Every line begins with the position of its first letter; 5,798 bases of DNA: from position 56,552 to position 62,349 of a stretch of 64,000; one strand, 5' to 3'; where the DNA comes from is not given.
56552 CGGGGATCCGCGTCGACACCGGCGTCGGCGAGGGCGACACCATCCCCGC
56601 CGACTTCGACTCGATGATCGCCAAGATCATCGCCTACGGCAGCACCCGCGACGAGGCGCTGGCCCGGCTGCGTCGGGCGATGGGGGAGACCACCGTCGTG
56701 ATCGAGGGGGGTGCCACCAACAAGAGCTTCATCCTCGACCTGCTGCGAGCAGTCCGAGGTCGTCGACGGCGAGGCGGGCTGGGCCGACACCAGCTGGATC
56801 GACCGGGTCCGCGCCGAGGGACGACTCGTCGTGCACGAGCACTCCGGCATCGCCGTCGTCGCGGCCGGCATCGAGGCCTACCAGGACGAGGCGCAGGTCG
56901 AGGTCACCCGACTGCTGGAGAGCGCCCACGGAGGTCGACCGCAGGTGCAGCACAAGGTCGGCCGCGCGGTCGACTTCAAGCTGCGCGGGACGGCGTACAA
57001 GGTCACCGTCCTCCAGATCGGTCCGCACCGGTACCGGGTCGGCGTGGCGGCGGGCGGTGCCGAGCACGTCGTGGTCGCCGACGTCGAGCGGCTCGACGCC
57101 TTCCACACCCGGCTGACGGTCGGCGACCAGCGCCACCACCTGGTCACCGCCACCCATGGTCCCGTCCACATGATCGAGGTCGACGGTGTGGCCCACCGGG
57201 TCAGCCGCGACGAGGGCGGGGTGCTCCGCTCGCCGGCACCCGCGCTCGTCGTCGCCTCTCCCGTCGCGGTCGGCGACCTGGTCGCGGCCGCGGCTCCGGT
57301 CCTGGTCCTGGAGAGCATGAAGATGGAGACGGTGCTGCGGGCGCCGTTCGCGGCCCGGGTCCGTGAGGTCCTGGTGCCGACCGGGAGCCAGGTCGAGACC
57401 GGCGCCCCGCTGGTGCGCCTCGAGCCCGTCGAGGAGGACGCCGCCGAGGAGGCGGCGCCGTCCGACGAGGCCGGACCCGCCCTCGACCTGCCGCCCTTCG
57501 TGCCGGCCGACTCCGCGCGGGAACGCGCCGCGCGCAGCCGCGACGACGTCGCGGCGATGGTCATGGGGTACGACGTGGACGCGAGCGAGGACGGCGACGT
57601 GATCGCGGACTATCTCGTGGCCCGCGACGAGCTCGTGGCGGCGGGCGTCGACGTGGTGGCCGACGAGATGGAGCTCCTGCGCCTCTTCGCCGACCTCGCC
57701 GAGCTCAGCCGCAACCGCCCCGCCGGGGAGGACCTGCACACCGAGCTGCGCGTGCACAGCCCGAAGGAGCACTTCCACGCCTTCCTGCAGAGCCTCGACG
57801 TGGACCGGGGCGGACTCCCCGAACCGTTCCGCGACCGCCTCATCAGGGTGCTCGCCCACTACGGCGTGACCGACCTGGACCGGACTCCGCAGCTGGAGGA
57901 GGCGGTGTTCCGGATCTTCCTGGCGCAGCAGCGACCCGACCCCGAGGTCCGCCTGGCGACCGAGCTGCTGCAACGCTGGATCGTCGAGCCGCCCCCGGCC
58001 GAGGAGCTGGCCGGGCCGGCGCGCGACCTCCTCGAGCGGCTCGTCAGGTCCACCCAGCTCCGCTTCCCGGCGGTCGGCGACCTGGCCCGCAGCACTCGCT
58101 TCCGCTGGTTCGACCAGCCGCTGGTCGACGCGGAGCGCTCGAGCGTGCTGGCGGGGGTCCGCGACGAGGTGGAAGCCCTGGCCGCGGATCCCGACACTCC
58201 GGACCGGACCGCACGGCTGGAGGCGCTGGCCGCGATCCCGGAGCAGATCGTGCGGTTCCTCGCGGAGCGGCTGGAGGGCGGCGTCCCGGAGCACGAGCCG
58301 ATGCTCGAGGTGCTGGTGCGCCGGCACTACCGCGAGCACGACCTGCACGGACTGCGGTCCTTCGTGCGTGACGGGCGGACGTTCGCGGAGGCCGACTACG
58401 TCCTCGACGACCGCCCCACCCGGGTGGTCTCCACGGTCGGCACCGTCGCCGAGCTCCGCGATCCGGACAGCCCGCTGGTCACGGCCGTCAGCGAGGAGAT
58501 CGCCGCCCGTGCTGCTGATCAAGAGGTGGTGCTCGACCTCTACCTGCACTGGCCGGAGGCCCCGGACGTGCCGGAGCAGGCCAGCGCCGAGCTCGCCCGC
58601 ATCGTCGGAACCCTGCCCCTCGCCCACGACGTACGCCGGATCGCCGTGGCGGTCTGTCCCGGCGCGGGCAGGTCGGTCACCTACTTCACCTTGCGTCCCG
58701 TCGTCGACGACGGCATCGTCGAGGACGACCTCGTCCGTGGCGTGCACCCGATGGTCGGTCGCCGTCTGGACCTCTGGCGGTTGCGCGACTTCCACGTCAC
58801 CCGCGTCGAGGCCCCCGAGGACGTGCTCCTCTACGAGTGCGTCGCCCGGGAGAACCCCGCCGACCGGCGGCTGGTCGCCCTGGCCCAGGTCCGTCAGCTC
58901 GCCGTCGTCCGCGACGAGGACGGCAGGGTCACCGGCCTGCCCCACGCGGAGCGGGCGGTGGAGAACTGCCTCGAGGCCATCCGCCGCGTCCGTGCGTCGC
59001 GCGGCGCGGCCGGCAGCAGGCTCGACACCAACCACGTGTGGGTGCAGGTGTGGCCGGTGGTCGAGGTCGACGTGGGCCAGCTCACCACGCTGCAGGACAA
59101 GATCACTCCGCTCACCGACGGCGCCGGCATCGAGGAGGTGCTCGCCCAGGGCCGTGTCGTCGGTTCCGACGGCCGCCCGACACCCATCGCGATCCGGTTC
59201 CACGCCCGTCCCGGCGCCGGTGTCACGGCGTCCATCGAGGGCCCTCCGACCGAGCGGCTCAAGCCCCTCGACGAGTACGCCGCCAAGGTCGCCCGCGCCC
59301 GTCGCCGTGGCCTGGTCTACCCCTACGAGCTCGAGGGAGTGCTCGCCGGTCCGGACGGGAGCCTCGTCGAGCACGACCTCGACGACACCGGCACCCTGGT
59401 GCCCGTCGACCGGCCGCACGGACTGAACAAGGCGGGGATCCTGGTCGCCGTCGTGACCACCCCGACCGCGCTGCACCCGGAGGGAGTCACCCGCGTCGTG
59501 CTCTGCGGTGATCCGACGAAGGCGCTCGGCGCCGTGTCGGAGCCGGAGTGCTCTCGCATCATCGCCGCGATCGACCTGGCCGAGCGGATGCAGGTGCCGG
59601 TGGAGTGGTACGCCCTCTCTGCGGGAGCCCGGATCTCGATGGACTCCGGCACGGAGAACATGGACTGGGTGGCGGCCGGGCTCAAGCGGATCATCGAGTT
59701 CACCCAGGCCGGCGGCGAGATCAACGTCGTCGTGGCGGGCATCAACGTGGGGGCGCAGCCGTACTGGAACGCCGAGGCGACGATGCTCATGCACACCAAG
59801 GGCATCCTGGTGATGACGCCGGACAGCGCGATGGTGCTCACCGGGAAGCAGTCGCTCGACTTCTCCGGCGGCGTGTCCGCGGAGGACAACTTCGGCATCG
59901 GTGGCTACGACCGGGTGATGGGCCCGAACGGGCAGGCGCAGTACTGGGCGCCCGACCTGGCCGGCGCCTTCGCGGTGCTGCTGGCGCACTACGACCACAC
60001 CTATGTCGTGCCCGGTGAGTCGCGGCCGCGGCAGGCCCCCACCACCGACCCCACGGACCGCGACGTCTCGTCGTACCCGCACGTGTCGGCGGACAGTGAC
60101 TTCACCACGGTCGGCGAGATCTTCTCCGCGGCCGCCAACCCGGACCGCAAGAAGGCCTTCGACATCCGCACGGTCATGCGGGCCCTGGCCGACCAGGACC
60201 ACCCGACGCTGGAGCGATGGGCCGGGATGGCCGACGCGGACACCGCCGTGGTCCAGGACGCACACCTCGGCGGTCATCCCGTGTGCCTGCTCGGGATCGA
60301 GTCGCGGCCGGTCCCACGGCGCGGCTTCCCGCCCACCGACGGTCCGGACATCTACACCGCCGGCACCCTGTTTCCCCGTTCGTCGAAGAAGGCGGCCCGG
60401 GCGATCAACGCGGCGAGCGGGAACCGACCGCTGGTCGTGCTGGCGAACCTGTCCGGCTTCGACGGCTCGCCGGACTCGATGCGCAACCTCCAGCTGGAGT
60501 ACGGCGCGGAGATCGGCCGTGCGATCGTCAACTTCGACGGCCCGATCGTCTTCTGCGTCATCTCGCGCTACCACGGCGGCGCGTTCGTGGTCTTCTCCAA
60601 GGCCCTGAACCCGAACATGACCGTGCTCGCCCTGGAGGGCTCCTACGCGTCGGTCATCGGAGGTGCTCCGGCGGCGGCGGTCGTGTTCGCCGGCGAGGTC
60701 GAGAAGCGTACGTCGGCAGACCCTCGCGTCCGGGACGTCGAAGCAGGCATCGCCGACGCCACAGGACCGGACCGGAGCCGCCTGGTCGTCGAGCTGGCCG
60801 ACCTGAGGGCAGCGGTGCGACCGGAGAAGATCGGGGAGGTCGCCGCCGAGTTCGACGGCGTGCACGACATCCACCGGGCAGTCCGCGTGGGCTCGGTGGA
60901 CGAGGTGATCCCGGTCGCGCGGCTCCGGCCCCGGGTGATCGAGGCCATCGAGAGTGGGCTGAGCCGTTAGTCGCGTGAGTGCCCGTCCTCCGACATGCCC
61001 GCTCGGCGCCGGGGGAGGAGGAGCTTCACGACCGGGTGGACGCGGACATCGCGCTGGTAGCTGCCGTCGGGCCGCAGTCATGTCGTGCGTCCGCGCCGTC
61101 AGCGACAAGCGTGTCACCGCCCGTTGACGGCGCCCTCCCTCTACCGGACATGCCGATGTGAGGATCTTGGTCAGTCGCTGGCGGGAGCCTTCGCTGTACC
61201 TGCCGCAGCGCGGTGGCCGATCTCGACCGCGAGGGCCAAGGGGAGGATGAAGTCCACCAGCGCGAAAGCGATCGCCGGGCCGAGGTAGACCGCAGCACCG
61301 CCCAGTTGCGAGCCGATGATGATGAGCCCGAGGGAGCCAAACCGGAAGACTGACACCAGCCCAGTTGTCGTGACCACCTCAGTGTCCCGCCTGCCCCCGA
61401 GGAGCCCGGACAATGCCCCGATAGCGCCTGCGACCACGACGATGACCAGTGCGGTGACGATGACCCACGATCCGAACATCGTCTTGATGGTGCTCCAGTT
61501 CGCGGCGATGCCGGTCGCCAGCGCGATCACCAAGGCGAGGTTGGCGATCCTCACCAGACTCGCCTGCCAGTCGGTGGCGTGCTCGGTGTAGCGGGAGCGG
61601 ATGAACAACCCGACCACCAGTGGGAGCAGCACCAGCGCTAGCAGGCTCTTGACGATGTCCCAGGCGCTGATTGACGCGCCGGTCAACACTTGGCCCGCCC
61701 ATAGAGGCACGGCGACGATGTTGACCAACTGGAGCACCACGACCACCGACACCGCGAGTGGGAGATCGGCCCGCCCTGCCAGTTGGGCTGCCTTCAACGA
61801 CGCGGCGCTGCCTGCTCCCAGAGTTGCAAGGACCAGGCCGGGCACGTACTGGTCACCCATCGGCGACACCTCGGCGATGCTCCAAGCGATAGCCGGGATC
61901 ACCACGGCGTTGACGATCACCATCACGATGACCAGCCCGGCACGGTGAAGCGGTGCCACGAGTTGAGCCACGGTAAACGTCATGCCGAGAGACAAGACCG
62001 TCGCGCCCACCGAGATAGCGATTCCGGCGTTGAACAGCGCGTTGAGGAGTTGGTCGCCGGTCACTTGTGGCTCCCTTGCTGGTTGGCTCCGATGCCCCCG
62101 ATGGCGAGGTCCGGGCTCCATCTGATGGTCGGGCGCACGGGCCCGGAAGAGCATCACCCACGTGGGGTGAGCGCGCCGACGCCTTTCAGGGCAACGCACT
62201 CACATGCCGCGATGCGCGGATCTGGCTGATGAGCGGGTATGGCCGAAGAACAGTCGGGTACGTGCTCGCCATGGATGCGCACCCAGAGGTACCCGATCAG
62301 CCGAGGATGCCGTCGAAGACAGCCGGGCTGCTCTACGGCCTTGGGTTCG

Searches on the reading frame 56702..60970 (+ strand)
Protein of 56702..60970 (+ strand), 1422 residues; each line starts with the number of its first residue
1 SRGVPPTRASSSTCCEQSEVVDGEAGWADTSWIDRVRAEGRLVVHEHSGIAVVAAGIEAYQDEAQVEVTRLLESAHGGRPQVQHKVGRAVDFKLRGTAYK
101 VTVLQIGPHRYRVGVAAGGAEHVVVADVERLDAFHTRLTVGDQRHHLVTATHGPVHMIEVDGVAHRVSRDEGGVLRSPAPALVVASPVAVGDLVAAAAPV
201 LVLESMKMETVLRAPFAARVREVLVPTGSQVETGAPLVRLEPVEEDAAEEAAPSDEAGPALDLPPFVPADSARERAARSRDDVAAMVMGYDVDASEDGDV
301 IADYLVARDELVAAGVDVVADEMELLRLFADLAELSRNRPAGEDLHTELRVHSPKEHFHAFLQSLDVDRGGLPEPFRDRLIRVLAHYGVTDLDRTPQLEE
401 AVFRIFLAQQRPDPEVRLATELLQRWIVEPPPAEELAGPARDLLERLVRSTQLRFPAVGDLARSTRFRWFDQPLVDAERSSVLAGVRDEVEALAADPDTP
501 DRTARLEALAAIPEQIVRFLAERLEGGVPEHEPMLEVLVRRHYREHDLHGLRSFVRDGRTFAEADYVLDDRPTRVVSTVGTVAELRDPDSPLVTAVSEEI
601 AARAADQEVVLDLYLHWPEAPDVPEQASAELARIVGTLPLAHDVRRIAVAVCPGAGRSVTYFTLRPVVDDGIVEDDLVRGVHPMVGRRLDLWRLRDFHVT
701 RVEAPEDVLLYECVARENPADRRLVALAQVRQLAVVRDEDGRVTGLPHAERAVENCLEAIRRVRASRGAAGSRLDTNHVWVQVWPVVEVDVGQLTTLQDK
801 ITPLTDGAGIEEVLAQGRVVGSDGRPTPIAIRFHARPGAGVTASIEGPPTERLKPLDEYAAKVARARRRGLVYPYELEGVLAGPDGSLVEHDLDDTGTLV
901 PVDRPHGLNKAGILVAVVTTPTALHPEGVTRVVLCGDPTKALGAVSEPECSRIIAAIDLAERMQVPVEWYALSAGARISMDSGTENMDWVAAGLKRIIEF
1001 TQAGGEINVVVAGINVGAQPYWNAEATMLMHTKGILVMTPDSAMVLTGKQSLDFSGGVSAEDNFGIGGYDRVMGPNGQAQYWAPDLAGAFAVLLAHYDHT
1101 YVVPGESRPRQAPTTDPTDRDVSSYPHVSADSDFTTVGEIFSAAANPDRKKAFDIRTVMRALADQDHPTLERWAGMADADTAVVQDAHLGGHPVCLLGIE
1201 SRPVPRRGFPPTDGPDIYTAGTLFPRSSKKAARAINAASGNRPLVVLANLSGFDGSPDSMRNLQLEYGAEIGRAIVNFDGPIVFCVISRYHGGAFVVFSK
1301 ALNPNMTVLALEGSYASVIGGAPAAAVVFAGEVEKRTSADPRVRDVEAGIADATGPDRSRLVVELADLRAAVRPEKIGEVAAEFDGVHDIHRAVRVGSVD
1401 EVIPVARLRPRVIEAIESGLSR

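Call 49: search_protein_families(library=pfam, proteins=[window:56702-60970:+], max_evalue=0.001)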
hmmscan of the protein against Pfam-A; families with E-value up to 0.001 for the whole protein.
window:56702-60970:+ (1422 aa): 3 families
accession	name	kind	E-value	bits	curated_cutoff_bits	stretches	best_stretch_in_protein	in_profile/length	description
PF01039.27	Carboxyl_trans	-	3.8e-32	112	22.3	1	927-1417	55-476/493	Carboxyl transferase domain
PF08326.17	ACC_central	-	2.8e-13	49.5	23.2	1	641-796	497-648/726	Acetyl-CoA carboxylase, central region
PF00364.28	Biotin_lipoyl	-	3.1e-12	46.6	22.1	1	175-240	3-73/73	Biotin-requiring enzyme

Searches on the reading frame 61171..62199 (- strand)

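Call 49: search_protein_families(library=pfam, proteins=[window:61171-62199:-], max_evalue=0.001)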
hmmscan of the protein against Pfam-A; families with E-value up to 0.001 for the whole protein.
window:61171-62199:- (342 aa): 2 families
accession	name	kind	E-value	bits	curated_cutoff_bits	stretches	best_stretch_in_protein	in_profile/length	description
PF01758.21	SBF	-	8.3e-10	39.1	24.3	1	64-233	4-179/191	Sodium Bile acid symporter family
PF13593.11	SBF_like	-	2.1e-07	31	25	1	57-273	30-256/313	SBF-like CPA transporter family (DUF4137)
